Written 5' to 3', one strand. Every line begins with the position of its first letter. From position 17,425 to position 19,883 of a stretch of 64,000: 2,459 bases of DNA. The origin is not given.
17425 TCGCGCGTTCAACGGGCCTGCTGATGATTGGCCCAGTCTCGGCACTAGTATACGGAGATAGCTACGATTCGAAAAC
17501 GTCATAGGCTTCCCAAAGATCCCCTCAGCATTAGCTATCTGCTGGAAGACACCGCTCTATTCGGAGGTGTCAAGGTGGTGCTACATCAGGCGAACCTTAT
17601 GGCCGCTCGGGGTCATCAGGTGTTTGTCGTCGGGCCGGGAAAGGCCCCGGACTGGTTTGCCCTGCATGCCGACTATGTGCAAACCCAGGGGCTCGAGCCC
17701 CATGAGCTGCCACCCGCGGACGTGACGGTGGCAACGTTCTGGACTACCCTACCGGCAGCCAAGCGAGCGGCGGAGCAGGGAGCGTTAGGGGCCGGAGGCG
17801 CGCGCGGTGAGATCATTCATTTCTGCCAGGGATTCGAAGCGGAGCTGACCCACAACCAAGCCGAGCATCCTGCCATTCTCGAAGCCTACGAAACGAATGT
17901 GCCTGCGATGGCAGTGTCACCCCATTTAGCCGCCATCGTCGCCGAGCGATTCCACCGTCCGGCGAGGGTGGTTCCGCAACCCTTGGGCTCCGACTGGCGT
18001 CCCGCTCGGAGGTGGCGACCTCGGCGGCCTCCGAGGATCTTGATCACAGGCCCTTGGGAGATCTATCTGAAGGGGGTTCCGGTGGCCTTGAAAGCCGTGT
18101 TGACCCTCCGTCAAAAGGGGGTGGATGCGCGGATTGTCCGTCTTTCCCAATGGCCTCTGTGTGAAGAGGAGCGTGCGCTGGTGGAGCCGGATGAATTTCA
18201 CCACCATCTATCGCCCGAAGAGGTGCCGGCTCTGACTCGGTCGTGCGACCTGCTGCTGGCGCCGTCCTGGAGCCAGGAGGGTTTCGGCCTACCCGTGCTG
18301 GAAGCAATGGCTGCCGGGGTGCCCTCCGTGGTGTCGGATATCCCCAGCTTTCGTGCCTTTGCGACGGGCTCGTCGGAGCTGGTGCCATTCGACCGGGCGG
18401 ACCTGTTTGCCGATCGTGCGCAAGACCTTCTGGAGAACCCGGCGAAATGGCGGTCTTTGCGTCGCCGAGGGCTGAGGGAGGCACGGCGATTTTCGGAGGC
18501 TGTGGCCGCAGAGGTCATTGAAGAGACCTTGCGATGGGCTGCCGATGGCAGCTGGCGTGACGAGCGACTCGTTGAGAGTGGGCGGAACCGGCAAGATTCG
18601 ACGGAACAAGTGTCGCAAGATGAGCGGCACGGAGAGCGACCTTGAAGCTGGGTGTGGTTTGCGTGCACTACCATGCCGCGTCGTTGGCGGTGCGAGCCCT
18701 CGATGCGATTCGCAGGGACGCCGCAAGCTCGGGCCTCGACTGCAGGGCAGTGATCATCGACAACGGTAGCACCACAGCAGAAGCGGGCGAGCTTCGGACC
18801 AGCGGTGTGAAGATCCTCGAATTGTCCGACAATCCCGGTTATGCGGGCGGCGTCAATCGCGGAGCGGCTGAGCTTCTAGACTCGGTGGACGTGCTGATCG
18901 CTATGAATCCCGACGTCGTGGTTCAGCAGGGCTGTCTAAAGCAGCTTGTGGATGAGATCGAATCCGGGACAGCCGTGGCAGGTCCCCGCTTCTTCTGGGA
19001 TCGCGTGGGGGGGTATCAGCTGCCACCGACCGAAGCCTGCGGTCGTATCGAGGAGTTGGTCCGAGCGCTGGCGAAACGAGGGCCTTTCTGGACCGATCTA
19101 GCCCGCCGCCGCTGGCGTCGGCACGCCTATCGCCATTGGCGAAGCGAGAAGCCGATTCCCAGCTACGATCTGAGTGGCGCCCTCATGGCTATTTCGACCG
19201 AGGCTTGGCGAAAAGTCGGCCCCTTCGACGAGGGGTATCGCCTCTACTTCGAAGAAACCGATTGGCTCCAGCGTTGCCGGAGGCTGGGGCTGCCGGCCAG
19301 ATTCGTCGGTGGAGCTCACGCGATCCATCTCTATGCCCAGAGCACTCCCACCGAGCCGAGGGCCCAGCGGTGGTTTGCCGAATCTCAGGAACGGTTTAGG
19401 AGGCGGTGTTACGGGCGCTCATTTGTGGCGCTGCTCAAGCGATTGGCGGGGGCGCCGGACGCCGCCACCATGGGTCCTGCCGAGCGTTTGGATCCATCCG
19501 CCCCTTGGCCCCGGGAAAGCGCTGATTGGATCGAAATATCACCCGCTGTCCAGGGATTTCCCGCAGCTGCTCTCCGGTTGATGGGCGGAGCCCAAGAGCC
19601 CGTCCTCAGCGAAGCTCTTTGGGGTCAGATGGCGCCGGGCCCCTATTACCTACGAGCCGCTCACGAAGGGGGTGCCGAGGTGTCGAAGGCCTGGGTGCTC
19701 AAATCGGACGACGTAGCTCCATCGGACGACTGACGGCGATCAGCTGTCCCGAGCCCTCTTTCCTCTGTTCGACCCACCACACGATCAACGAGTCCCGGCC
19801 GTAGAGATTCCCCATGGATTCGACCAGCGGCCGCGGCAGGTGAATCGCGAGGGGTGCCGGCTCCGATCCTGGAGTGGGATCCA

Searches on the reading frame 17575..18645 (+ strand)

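Call 12: search_protein_families(library=pfam, proteins=[window:17575-18645:+], max_evalue=0.001)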
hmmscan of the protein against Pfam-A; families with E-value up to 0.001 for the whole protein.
window:17575-18645:+ (356 aa): 4 families
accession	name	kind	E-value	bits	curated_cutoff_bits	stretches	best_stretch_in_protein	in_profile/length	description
PF13692.12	Glyco_trans_1_4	-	4.1e-17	63.2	27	1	153-288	2-142/142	Glycosyl transferases group 1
PF00534.26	Glycos_transf_1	-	6.7e-16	58.7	26.4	1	207-298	76-168/172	Glycosyl transferases group 1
PF20706.3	GT4-conflict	-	1.6e-12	47.5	26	1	113-255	152-312/385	Family 4 Glycosyltransferase in conflict systems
PF13524.12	Glyco_trans_1_2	-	3.6e-09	37.2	25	1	193-304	24-130/144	Glycosyl transferase-like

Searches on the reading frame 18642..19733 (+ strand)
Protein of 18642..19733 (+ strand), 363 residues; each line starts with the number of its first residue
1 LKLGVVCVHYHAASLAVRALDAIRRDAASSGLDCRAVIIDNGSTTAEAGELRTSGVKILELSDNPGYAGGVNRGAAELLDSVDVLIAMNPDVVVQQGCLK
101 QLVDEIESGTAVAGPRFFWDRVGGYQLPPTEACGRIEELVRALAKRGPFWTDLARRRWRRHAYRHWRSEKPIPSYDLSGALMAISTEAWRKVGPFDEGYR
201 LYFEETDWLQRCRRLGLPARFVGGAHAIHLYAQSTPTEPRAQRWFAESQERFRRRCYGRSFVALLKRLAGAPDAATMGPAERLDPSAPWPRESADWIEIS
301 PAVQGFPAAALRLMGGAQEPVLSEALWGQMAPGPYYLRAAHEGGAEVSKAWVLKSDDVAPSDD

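Call 12: search_protein_families(library=pfam, proteins=[window:18642-19733:+], max_evalue=0.001)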
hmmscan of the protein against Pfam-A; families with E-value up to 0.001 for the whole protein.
window:18642-19733:+ (363 aa): 2 families
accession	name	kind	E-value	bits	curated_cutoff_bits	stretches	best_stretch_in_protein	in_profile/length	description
PF00535.33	Glycos_transf_2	-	1.4e-09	38.6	23.3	1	7-131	4-129/168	Glycosyl transferase family 2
PF13632.12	Glyco_trans_2_3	-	0.00018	21.8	27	0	88-255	5-139/198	Glycosyl transferase family group 2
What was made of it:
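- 16491..19733 (.): Methyltransferase (16491-17357, minus strand), GT4 (17575-18645, plus) and GT2 (18642-19733, plus): start of the glycan synthesis island. Pfam (call 12).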
